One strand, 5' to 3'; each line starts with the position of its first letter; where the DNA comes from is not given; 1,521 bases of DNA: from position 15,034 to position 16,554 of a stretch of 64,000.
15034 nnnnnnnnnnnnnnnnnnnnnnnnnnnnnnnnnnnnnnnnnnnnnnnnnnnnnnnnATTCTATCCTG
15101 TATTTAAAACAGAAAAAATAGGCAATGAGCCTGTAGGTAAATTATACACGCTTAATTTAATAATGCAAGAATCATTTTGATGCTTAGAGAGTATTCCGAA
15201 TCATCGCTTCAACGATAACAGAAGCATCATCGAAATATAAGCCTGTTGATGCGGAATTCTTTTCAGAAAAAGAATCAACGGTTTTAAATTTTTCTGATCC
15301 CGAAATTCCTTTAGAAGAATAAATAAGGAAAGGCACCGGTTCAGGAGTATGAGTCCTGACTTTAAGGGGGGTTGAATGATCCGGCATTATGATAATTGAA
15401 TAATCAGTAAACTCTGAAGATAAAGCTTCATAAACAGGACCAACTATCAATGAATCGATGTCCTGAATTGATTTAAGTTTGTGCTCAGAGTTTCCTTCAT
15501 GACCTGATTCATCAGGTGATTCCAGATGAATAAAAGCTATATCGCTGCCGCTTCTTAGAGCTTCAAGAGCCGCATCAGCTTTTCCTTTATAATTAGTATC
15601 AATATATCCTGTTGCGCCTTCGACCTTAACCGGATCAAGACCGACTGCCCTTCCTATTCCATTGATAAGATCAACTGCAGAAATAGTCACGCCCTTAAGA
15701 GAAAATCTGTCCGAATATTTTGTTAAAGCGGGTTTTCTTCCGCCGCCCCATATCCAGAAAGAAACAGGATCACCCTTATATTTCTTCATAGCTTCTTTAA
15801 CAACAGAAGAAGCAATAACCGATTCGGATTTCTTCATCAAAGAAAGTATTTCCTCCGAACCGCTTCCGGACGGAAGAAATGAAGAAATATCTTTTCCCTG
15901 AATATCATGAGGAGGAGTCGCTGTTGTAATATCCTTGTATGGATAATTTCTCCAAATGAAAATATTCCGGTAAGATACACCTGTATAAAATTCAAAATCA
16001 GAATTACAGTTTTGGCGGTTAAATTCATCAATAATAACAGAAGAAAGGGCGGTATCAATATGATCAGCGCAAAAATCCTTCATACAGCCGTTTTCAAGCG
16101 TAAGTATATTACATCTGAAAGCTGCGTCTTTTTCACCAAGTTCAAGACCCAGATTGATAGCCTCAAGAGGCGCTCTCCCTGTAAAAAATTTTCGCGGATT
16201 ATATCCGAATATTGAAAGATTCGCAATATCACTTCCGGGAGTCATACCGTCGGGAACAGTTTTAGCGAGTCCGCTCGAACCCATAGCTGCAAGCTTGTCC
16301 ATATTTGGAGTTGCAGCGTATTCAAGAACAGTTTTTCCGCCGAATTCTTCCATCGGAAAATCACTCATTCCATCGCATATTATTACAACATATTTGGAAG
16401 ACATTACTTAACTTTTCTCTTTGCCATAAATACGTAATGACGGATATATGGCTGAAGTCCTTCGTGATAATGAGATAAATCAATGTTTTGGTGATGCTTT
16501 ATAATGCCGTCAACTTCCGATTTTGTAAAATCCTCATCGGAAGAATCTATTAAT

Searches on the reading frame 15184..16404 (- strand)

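Call 49: search_protein_families(library=ncbifam, proteins=[window:15184-16404:-], max_evalue=1e-20)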
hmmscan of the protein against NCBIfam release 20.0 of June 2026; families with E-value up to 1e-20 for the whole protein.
window:15184-16404:- (406 aa): 6 families
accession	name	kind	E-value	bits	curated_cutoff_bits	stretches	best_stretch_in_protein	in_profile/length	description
NF003242.0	PRK04200.1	equivalog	1.6e-145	485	426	1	4-403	2-394/395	cofactor-independent phosphoglycerate mutase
TIGR02535.1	hyp_Hser_kinase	hypoth_equivalog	1.5e-140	468.5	446.3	1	4-402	2-396/397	proposed homoserine kinase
TIGR00306.2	apgM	subfamily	1.6e-135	452.2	320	1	4-401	1-402/403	2,3-bisphosphoglycerate-independent phosphoglycerate mutase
NF003104.0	PRK04024.1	equivalog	5.9e-78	262.4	489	1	3-389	3-388/412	2,3-bisphosphoglycerate-independent phosphoglycerate mutase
NF003160.0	PRK04135.1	equivalog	5.5e-52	176.7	468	1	2-402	15-392/403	2,3-bisphosphoglycerate-independent phosphoglycerate mutase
NF038358.1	phophono_PhpG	equivalog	6.9e-51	173.3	545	2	189-401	211-415/417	CMP-5'-phosphonoformate--3-phosphoglycerate phosphonoformyl transferase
